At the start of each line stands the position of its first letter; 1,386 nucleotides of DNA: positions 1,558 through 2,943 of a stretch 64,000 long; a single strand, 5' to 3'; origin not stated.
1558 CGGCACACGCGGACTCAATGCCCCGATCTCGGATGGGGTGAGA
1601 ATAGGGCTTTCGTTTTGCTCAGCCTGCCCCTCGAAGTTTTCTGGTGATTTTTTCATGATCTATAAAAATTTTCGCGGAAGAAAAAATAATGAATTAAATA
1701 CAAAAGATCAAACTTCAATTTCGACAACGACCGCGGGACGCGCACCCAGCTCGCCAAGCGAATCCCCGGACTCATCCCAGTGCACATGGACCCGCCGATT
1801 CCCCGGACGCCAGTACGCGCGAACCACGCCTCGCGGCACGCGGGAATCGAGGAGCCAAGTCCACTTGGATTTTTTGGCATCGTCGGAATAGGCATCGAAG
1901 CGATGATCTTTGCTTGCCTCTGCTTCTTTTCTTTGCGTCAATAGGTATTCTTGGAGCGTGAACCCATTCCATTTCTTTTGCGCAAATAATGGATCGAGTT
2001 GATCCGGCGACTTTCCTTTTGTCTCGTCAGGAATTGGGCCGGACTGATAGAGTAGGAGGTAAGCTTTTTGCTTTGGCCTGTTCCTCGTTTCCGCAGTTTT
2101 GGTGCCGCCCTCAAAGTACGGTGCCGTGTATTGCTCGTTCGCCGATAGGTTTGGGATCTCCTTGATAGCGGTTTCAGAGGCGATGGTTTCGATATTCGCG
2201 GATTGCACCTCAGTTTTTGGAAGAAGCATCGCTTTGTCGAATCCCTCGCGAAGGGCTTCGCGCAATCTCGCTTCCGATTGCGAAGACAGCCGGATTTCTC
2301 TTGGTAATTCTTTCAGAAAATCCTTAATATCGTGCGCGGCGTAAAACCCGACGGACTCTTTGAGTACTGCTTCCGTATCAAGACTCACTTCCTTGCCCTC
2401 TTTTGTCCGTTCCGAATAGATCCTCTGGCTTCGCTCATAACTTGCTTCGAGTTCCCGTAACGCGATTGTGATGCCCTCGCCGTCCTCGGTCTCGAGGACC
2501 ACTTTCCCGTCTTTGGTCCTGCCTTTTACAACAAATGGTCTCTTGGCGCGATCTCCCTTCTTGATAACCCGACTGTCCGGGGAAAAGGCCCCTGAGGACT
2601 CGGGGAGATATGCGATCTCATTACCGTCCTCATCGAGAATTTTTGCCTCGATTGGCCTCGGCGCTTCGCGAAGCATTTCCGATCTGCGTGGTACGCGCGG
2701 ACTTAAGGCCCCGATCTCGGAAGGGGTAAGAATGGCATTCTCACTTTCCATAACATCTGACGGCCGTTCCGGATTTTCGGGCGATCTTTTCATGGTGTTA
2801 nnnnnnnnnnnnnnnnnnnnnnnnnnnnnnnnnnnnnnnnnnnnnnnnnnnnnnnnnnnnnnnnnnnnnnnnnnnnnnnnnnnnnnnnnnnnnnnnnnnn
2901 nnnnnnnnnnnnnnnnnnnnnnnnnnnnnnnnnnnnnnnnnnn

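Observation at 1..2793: Diversity-generating retroelement signature: two tandem target genes whose VRs differ from an orphan template repeat at template adenines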

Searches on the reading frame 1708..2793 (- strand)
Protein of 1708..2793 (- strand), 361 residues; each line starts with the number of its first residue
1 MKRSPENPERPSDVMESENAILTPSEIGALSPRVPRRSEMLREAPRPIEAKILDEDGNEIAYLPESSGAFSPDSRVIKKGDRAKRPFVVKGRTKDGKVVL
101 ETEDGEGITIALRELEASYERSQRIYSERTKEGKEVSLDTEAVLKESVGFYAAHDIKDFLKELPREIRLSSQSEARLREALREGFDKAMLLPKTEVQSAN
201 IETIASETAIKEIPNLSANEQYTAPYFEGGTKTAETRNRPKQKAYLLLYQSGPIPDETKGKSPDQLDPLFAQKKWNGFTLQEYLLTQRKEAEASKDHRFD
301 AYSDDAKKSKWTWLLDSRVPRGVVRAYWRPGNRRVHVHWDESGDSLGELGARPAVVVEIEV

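Call 7: find_encoding_contigs(protein=window:1708-2793:-, flank=10000, max_places=10)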
Protein window:1708-2793:- (361 aa): no gene with exactly this product is on record in the collection.

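Call 13: search_protein_families(library=pfam, proteins=[window:1708-2793:-], max_evalue=0.1)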
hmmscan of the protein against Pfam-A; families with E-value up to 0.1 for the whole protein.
window:1708-2793:- (361 aa): 2 families
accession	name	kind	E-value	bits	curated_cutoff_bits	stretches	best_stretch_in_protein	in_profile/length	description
PF24769.1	At2g29880_C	-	0.065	14.1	26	0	209-224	4-19/47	At2g29880 C-terminal domain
PF14262.12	Cthe_2159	-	0.092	12.4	25.8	0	87-132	13-58/262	Carbohydrate-binding domain-containing protein Cthe_2159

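Call 14: find_homologous_proteins(query=window:1708-2793:-)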
Query window:1708-2793:- (361 aa): 40 proteins with E <= 0.001 among 7185 candidates.
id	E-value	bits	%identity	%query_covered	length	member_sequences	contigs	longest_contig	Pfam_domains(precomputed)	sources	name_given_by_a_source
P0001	1.1e-233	793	100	100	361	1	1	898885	-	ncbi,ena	-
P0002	6.3e-202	688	86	100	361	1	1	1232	-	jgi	jgi:hypothetical protein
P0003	4.6e-201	686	87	100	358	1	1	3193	-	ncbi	-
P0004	2.8e-192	657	84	100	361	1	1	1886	-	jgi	jgi:hypothetical protein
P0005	8.9e-188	642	80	100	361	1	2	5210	-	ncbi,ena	-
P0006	3.1e-182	624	77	100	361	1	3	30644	-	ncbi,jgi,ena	jgi:hypothetical protein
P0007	3.9e-176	604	74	100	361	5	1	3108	-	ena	-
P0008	4.1e-172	590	74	100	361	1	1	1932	-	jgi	jgi:hypothetical protein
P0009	1.3e-167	576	72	100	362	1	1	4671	-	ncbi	-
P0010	3.1e-162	558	69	100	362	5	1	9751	-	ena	-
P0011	3.9e-160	551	70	100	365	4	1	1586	-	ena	-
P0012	1.7e-159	549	71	100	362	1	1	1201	-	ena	-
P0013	3.2e-156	538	69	100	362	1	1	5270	-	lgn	-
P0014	6.3e-156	537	68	100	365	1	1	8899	-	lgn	-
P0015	1.0e-154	533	67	100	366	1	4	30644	-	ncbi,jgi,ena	jgi:hypothetical protein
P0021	1.1e-140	487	67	92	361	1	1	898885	-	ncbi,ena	-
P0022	6.9e-138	478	62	100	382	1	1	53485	-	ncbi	-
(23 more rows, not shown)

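Call 15: find_encoding_contigs(protein=P0006, flank=10000, max_places=4)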
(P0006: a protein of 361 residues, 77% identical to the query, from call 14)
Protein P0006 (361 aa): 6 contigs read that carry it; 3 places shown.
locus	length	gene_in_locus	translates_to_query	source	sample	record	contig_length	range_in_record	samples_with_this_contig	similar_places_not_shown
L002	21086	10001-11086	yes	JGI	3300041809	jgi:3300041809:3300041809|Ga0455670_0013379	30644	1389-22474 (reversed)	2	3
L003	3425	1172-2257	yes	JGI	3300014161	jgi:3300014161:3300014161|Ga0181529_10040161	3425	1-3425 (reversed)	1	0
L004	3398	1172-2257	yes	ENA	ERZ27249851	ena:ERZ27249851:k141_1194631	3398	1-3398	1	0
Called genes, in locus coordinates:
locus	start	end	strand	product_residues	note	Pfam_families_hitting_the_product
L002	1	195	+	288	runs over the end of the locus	PF13489:Methyltransf_23, PF08241:Methyltransf_11 (weak), PF08242:Methyltransf_12 (weak), PF13649:Methyltransf_25 (weak)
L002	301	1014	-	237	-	-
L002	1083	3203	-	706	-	PF00133:tRNA-synt_1, PF09334:tRNA-synt_1g, PF08264:Anticodon_1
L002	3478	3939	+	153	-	-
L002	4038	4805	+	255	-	-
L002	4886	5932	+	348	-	PF01098:FTSW_RODA_SPOVE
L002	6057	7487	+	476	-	PF02934:GatB_N, PF02637:GatB_Yqey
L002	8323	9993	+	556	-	PF13191:AAA_16 (weak), PF07728:AAA_5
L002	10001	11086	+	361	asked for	-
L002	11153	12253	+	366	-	-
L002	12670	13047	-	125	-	PF22296:bAvd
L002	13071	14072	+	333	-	PF00078:RVT_1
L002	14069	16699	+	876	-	PF01841:Transglut_core, PF00092:VWA (weak), PF13519:VWA_2 (weak)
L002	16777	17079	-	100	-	-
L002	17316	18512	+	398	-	PF19293:CdaA_N (weak), PF02457:DAC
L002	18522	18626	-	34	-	-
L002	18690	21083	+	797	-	PF00479:G6PD_N, PF02781:G6PD_C, PF02826:2-Hacid_dh_C (weak), PF01488:Shikimate_DH (weak), PF03446:NAD_binding_2, PF03807:F420_oxidored (weak), PF00393:6PGD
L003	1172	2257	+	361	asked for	-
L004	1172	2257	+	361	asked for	-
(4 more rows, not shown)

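Call 16: find_encoding_contigs(protein=P0022, flank=10000, max_places=4)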
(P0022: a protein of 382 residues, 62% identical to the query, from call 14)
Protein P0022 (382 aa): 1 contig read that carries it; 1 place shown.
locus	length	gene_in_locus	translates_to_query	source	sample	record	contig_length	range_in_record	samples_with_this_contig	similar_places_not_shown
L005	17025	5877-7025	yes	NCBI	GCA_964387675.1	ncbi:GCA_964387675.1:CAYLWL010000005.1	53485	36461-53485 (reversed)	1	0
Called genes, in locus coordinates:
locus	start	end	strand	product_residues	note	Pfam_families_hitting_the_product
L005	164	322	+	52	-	-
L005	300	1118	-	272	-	-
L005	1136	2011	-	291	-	-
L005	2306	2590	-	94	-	PF01371:Trp_repressor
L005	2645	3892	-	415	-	PF07690:MFS_1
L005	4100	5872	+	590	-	PF13191:AAA_16 (weak), PF07728:AAA_5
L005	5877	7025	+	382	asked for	-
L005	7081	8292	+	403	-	-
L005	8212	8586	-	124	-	PF22296:bAvd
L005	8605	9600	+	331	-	PF00078:RVT_1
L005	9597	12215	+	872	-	PF01841:Transglut_core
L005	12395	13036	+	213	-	PF00834:Ribul_P_3_epim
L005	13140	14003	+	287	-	PF13292:DXP_synthase_N, PF00456:Transketolase_N, PF00676:E1_dh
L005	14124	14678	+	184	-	-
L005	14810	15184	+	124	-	-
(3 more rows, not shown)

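Call 26: find_related_loci(query=A2, collection=genome_contigs, flank=6000)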
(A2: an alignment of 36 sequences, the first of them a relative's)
Query A2 (361 aa) in genome_contigs; peptide patterns used: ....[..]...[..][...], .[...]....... (x = any residue, [..] = any of these).
109 stretches matched a pattern; 12 encode a relative of the query (tblastn E <= 1e-3); 12 distinct loci.
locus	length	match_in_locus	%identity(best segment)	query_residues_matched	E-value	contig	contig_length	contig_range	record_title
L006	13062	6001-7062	77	1-354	0e+0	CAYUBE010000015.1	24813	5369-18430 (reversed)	MAG TPA_asm: uncultured Candidatus Saccharibacteria bacterium isolate binchicken_co3_598 genome assembly, contig: NODE_6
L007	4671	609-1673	71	1-354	3e-176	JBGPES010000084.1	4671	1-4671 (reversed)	MAG: Candidatus Paceibacteria bacterium isolate OBJ_0618_7090110_85 k141_1318343_length_4671_cov_13.0000, whole genome s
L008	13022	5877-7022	62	1-361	4e-149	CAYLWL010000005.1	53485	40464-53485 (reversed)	MAG TPA_asm: uncultured Candidatus Saccharibacteria bacterium isolate binchicken_co227_1182 genome assembly, contig: NOD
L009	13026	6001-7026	52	16-359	3e-106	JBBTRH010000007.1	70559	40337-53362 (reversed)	MAG: Patescibacteria group bacterium isolate H32-bin145_1 H32_bin145_1_000000000007, whole genome shotgun sequence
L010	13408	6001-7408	50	21-358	6e-102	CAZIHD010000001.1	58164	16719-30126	MAG TPA_asm: uncultured Gammaproteobacteria bacterium isolate SRP089250_co1_144 genome assembly, contig: NODE_658_length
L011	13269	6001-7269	70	1-358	2e-93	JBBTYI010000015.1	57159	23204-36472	MAG: Patescibacteria group bacterium isolate H43-bin026_1 H43_bin026_1_000000000015, whole genome shotgun sequence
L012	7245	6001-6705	55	132-359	2e-82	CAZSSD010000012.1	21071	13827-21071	MAG TPA_asm: uncultured Candidatus Saccharibacteria bacterium isolate binchicken_co110_1221 genome assembly, contig: NOD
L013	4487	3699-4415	52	126-359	1e-73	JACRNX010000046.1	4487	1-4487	MAG: Candidatus Falkowbacteria bacterium isolate NC_groundwater_1946_Pr3_S-0.2um_44_7 scaffold_470811, whole genome shot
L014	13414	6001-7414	41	1-361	3e-74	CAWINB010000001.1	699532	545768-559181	MAG: Candidatus Doudnabacteria bacterium isolate MFD04434.bin.1.36 genome assembly, contig: contig_24013, whole genome s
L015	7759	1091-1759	38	137-358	2e-46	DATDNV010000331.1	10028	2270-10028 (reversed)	MAG TPA_asm: Thermoanaerobaculia bacterium isolate SMAG_U446 k141_1122372, whole genome shotgun sequence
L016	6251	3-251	48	279-361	1e-18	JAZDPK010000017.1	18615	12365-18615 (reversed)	MAG: Parcubacteria group bacterium isolate MEGAHIT-group-0.83 k141_20407045, whole genome shotgun sequence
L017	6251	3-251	46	279-361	7e-18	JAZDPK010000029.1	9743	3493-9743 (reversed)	MAG: Parcubacteria group bacterium isolate MEGAHIT-group-0.83 k141_4562109, whole genome shotgun sequence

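Call 34: predict_structure(alignment_id=A2)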
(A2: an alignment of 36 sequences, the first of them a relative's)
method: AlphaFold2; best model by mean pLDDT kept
length: 361 residues; sequences in the alignment: 36
mean_pLDDT: 82.7   pTM: 0.69
mean pLDDT of the five models: 82.7, 82.5, 82.4, 81.8, 81.1
residues with pLDDT >= 90: 180; 70-90: 121; 50-70: 16; < 50: 44
segments of 3 or more residues with pLDDT < 50: 1-4, 6-45
pLDDT, mean of each block of 10 residues (from residue 1): 40 36 42 46 58 90 83 82 80 91 89 87 81 89 94 94 88 92 96 92 92 90 85 79 92 91 92 95 96 94 91 89 89 89 74 94 62
secondary structure, 60 per line:
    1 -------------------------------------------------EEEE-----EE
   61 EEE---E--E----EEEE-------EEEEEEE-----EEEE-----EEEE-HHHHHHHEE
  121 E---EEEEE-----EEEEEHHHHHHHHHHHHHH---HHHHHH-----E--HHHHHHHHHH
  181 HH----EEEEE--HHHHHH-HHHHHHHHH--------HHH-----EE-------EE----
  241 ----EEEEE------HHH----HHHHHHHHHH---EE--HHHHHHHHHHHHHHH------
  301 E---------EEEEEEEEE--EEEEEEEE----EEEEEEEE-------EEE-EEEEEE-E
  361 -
elements in order: E50-53 E59-63 E75-78 E86-92 E98-101 E107-110 H112-118 E119-121 E125-129 E135-139 H140-153 H157-162 H171-182 E187-191 H194-199 H201-209 E245-249 H263-272 H280-294 E311-319 E322-329 E334-341 E349-351 E353-358

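Call 48: find_related_loci(query=A3, collection=metagenome_contigs, flank=4000)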
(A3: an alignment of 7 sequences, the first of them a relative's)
Query A3 (333 aa) in metagenome_contigs; peptide patterns used: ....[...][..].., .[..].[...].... (x = any residue, [..] = any of these).
600 stretches matched a pattern (row limit reached: there are more); 443 encode a relative of the query (tblastn E <= 1e-3); the best 80 are kept; 80 distinct loci.
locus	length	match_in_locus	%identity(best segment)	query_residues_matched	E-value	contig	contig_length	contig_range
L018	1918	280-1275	80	1-332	0e+0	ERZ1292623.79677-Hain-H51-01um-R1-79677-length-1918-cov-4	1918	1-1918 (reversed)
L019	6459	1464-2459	81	1-332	3e-171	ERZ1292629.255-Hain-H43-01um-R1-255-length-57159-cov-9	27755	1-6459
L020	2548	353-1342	72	4-332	2e-168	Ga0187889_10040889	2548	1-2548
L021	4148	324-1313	70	4-332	1e-153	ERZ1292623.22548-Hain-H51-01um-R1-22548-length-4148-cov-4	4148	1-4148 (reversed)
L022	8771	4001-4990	57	2-330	4e-126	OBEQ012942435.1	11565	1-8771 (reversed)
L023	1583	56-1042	57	4-331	6e-130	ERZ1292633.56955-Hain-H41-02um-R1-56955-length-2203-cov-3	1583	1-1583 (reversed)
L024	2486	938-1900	57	2-321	4e-123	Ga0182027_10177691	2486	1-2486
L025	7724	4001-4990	55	2-330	2e-114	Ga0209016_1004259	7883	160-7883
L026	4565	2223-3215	54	2-331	6e-115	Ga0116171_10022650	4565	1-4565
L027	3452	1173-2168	51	3-333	5e-112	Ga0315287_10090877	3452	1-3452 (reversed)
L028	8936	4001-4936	48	7-328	1e-94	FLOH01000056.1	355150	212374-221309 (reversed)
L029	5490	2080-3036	42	14-327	3e-88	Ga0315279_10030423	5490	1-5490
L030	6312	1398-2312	45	7-311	1e-86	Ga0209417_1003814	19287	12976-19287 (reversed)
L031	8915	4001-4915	45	7-311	1e-86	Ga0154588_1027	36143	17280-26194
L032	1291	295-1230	46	7-328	5e-93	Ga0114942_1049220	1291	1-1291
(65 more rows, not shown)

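Call 72: list_cluster_members(proteins=[P0001, P0021])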
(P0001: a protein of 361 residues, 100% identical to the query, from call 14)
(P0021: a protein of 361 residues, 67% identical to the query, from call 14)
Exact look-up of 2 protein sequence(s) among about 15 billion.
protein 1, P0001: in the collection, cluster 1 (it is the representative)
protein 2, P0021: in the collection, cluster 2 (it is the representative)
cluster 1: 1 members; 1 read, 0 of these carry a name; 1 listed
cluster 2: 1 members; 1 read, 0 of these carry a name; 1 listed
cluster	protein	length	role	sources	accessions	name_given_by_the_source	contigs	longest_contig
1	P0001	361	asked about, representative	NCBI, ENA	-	-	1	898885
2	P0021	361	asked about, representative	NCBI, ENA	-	-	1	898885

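Call 75: fold_search(model_id=the predicted structure, library=pdb)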
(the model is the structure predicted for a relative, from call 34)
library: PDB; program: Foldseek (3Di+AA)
matches with E <= 10: 877; with E <= 0.001: 0
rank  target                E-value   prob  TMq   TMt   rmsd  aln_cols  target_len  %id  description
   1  9f0z_H                2.8e-02  0.93  0.15  0.10  12.0       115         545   12  CryoEM structure of the F plasmid relaxosome with truncated TraI1-863 in its TE mode, derived from the ss-27_+8ds+9_+1 (released 2025-06-04)
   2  4hwa_A                2.8e-02  0.80  0.13  0.17  11.0       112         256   16  Crystal Structure of Escherichia coli MscS Wildtype (Open State) (released 2013-02-13)
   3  8tdk_A                2.8e-02  0.38  0.12  0.10  17.2       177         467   12  Cryo-EM structure of AtMSL10-G556V (released 2023-10-18)
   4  7otc_U                2.9e-02  0.77  0.11  0.33  12.3        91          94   16  Cryo-EM structure of an Escherichia coli 70S ribosome in complex with elongation factor G and the antibiotic Argyrin B (released 2022-05-11)
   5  8jwe_A                3.1e-02  0.38  0.13  0.16  17.4       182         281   13  The open structure of the mechanosensitive channel MSL10 in Arabidopsis thaliana (released 2024-07-03)
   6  9h2v_A                3.3e-02  0.77  0.13  0.14  11.1       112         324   16  a YnaI-MscS chimera in an open conformation purified in DDM showing ligand-filled pockets (released 2025-09-24)
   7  4l0j                  3.5e-02  0.95  0.14  0.22  12.9       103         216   12  Structure of a translocation signal domain mediating conjugative transfer by type IV secretion systems (released 2013-06-19)
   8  7raz_A                3.5e-02  0.77  0.12  0.22  10.9       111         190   15  Small conductance mechanosensitive channel MscS (released 2022-07-13)
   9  2oau_A                3.7e-02  0.77  0.12  0.17  11.2       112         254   16  Mechanosensitive Channel of Small Conductance (MscS) (released 2007-01-09)
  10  7onl_A                3.9e-02  0.77  0.13  0.18  11.2       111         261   15  Mechanosensitive channel MscS solubilized with DDM in closed conformation (released 2021-09-01)
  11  6pwo_A                4.1e-02  0.77  0.14  0.18  11.8       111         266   16  MscS DDM (released 2020-01-08)
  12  6vyk_A                4.7e-02  0.75  0.13  0.16  10.9       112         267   16  Cryo-EM structure of mechanosensitive channel MscS in PC-18:1 nanodiscs (released 2021-02-10)
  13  5aji_D                4.7e-02  0.72  0.13  0.16  11.0       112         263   15  MscS D67R1 high resolution (released 2015-07-08)
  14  9f0y_H                4.9e-02  0.90  0.15  0.10  12.0       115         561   13  CryoEM structure of the F plasmid relaxosome with TraI in its TE mode, derived from the ss-27_+8ds+9_+143-R Locally-re (released 2025-06-04)
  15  5aji_B                4.9e-02  0.69  0.13  0.17  11.0       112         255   15  MscS D67R1 high resolution (released 2015-07-08)
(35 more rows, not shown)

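Call 86: search_protein_families(library=ncbifam, proteins=[L002:13071-14069:+, L002:12673-13047:-, window:1708-2793:-, L002:14069-16696:+], max_evalue=0.01)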
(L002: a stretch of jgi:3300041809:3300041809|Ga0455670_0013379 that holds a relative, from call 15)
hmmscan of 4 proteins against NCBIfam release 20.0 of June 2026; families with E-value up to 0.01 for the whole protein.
L002:13071-14069:+ (333 aa): 8 families
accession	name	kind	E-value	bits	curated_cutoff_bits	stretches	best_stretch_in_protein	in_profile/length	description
TIGR04416.1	group_II_RT_mat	equivalog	1.2e-38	133.2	300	1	35-274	27-267/353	group II intron reverse transcriptase/maturase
NF041747.1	Drt3a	equivalog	2.5e-15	56.7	200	1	133-264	109-241/412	antiviral reverse transcriptase Drt3a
NF038233.2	retron_St85_RT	exception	3.6e-15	56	235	1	124-253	78-209/289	retron St85 family RNA-directed DNA polymerase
NF041746.1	Drt2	equivalog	7e-11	41.9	390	1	183-264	221-302/416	antiviral reverse transcriptase Drt2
TIGR04499.1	abortive_AbiA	subfamily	1.5e-06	27.3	250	1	122-249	133-276/615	AbiA family abortive infection protein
NF042941.1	Retron_TIR_antiphage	equivalog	1.5e-05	24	600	1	114-228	72-184/464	TIR domain-containing anti-phage reverse transcriptase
NF041749.1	Drt4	equivalog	2.8e-05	23.3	450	1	183-263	192-269/489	antiviral reverse transcriptase Drt4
NF041750.1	Drt5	equivalog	0.00011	21.4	550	1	103-260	94-250/484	antiviral reverse transcriptase Drt5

L002:12673-13047:- (125 aa): 1 family
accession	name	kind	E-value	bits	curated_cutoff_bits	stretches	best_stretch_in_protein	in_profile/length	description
NF033474.1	DivGenRetAVD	equivalog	3e-19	69.3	80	1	13-114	5-104/104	diversity-generating retroelement protein Avd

window:1708-2793:- (361 aa): 0 families

L002:14069-16696:+ (876 aa): 0 families
